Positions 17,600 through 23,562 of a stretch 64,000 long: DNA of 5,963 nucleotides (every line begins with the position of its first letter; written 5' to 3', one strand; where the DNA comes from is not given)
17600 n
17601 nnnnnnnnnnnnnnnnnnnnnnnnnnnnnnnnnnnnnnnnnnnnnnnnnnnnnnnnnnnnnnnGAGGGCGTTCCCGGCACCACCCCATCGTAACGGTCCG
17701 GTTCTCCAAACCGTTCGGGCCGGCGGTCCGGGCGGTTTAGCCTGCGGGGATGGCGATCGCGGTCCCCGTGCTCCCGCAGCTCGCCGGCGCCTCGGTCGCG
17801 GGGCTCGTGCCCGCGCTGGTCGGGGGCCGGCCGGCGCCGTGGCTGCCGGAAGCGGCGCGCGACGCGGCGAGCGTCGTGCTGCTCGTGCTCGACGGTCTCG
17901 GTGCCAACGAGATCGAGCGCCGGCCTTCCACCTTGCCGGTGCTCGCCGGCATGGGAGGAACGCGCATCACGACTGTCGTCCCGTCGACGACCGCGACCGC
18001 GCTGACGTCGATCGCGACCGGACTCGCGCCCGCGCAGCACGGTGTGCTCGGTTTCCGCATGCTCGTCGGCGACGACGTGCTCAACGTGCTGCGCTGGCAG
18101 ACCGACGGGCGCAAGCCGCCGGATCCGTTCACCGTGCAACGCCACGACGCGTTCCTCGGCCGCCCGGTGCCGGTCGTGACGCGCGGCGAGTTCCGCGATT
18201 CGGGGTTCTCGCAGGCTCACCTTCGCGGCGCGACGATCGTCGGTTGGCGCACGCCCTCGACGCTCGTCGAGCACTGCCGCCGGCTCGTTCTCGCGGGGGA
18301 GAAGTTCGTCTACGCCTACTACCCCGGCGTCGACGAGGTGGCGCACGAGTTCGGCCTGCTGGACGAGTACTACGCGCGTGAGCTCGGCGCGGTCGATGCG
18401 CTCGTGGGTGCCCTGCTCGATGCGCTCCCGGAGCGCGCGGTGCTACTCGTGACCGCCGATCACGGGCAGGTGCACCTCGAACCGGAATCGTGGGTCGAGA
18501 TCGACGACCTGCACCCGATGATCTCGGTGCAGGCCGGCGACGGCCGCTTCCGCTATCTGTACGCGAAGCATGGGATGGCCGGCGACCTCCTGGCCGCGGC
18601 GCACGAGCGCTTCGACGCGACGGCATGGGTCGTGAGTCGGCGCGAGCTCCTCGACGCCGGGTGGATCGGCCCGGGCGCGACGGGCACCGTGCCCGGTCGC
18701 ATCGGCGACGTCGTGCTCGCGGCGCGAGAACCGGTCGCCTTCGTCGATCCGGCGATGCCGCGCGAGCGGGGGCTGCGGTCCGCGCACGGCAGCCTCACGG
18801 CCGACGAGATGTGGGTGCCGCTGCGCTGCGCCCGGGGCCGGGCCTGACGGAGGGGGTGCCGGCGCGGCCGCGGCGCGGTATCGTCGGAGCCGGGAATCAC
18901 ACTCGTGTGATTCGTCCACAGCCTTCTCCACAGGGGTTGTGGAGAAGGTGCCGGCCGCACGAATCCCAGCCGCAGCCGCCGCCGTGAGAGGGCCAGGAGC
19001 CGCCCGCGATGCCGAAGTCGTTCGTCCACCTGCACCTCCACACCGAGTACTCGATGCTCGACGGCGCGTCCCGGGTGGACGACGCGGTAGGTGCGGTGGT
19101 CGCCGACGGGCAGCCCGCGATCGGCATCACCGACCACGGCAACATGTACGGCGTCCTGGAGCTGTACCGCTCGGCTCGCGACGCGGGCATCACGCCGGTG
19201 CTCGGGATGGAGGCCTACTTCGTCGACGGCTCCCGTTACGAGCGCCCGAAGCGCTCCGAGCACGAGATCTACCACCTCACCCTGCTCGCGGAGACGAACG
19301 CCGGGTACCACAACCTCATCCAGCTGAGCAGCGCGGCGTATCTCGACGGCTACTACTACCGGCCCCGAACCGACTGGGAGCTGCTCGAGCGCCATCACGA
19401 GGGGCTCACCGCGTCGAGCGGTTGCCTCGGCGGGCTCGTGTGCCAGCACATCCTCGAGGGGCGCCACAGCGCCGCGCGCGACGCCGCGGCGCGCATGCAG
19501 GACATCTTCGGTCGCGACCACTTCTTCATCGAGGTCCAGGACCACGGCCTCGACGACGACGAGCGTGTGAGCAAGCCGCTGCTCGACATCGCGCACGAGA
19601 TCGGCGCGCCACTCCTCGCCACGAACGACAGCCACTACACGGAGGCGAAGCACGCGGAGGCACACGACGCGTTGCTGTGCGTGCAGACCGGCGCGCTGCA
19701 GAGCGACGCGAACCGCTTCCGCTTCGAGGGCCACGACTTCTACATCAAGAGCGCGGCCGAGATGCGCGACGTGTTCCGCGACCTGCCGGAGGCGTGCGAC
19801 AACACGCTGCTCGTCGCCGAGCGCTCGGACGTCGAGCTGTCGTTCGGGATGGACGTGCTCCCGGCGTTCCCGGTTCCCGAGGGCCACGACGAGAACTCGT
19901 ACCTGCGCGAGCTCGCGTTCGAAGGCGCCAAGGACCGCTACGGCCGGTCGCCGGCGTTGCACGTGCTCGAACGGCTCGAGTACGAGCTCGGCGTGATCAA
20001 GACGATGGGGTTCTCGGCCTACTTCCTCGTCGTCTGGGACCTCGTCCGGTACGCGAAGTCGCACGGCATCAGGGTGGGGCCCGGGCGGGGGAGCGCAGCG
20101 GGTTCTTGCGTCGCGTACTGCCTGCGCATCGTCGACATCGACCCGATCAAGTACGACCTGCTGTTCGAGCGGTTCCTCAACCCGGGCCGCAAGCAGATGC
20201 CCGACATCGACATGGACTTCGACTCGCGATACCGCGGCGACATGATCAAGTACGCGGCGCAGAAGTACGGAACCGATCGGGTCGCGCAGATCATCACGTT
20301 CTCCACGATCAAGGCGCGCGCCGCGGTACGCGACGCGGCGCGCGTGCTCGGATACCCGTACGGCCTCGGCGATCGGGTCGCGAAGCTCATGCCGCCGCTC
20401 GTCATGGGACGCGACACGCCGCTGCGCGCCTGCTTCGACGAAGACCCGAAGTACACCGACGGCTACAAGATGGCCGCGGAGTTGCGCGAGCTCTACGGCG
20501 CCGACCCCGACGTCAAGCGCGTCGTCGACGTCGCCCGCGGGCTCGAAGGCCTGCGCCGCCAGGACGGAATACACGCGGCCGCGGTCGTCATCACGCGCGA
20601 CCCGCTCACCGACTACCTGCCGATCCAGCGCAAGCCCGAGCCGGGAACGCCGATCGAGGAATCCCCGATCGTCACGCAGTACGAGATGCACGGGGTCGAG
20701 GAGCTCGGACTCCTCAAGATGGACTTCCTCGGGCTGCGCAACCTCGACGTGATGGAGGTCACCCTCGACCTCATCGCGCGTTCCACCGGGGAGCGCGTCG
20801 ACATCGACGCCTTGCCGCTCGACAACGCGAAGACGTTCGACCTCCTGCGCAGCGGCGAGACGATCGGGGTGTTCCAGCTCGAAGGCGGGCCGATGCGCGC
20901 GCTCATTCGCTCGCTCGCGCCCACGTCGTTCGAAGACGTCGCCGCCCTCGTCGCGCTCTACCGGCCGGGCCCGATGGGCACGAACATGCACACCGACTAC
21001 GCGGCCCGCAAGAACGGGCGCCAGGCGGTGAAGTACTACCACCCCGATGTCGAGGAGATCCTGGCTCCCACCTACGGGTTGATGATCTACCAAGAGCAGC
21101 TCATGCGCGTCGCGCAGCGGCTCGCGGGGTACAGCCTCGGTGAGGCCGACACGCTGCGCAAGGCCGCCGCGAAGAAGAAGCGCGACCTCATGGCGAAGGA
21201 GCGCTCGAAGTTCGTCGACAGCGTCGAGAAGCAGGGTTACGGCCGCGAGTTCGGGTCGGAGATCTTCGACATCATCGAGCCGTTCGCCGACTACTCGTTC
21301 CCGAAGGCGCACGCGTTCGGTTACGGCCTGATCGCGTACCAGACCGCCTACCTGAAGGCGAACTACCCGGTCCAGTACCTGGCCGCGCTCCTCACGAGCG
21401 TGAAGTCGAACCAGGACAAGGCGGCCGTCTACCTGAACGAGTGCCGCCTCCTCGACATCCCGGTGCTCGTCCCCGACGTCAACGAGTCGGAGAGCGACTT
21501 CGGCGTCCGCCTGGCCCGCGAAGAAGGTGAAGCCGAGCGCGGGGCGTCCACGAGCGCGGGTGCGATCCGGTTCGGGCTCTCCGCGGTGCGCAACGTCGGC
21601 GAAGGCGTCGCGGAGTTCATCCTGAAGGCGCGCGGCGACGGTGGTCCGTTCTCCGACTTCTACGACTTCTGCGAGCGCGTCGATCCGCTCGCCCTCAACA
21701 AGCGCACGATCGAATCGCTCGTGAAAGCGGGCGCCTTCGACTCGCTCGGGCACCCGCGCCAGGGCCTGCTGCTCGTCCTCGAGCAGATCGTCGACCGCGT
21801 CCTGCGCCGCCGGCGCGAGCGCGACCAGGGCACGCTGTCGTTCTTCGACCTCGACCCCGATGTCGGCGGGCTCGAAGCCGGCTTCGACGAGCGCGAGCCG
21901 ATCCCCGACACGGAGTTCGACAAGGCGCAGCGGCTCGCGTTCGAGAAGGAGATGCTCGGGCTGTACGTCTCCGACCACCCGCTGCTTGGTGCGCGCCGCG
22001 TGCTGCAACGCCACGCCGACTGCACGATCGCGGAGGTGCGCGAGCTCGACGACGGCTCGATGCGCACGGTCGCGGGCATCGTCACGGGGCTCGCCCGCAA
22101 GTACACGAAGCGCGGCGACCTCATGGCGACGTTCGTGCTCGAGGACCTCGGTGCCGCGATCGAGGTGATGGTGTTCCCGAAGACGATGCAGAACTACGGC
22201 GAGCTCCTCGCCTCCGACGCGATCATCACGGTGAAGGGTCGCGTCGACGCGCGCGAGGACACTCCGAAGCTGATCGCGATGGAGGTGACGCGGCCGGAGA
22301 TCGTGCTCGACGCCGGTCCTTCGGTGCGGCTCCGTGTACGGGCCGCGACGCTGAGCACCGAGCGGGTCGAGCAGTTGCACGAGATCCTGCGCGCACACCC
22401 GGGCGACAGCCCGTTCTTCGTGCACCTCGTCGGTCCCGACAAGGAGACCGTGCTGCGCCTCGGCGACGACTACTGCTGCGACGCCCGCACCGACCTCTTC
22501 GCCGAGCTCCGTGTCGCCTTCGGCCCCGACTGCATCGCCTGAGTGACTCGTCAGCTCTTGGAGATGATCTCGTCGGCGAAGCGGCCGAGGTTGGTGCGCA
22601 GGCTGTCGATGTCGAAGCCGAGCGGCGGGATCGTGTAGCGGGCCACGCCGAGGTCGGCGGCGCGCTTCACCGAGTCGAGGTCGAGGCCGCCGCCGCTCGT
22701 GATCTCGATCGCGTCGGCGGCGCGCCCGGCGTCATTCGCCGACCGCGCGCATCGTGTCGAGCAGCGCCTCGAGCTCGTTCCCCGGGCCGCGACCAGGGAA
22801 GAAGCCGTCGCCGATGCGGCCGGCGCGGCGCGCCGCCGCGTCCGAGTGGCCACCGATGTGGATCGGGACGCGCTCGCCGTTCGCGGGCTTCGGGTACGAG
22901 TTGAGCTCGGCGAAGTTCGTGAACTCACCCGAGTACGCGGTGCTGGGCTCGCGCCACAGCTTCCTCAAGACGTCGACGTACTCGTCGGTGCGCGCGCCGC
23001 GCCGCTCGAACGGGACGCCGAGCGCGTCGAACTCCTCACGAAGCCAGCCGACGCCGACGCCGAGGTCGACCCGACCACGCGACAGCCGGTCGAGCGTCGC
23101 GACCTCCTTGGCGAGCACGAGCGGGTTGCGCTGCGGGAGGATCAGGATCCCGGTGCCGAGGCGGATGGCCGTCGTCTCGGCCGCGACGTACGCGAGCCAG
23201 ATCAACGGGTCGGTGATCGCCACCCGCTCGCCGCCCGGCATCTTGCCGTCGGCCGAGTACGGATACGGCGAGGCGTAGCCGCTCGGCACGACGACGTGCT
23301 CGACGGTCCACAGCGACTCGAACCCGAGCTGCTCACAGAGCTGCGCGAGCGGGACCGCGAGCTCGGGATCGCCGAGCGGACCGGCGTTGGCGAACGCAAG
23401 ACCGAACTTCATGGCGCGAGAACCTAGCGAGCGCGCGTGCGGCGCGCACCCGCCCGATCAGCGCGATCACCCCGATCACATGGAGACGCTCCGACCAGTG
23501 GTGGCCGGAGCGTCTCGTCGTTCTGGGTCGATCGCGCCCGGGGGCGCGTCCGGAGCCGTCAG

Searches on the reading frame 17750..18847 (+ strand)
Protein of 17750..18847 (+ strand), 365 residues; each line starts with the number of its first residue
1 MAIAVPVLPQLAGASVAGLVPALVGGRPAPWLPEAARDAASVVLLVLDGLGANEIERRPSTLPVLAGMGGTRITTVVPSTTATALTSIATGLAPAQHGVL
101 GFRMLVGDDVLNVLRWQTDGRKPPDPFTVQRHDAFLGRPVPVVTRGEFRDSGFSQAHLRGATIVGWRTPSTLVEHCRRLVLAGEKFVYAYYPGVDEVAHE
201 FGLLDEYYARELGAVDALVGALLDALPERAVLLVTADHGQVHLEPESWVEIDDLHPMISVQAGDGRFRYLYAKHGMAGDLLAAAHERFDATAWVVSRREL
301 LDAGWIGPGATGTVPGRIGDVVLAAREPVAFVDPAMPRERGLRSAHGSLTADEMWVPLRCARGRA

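Call 81: search_protein_families(library=pfam, proteins=[window:17750-18847:+], max_evalue=0.00001)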
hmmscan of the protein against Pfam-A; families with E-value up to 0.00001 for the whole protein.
window:17750-18847:+ (365 aa): 2 families
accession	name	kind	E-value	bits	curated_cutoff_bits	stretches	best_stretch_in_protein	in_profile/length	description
PF01663.27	Phosphodiest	-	3.6e-29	102.9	23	1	42-348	1-341/342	Type I phosphodiesterase / nucleotide pyrophosphatase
PF01676.23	Metalloenzyme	-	7.7e-07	29.3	24.3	0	184-239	143-201/252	Metalloenzyme superfamily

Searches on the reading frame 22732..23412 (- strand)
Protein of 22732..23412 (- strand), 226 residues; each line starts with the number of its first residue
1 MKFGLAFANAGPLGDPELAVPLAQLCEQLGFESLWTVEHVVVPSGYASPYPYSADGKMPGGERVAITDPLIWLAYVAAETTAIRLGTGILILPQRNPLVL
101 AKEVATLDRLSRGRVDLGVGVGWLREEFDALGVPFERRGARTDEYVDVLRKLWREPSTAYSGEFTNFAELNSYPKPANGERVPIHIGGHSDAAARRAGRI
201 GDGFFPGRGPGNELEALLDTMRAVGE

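Call 21: search_protein_families(library=pfam, proteins=[window:22732-23412:-], max_evalue=0.00001)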
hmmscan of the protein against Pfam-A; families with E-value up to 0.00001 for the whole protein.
window:22732-23412:- (226 aa): 1 family
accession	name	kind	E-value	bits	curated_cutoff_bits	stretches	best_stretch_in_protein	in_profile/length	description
PF00296.26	Bac_luciferase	-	3.3e-56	191.4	27.9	1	16-224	22-209/314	Luciferase-like monooxygenase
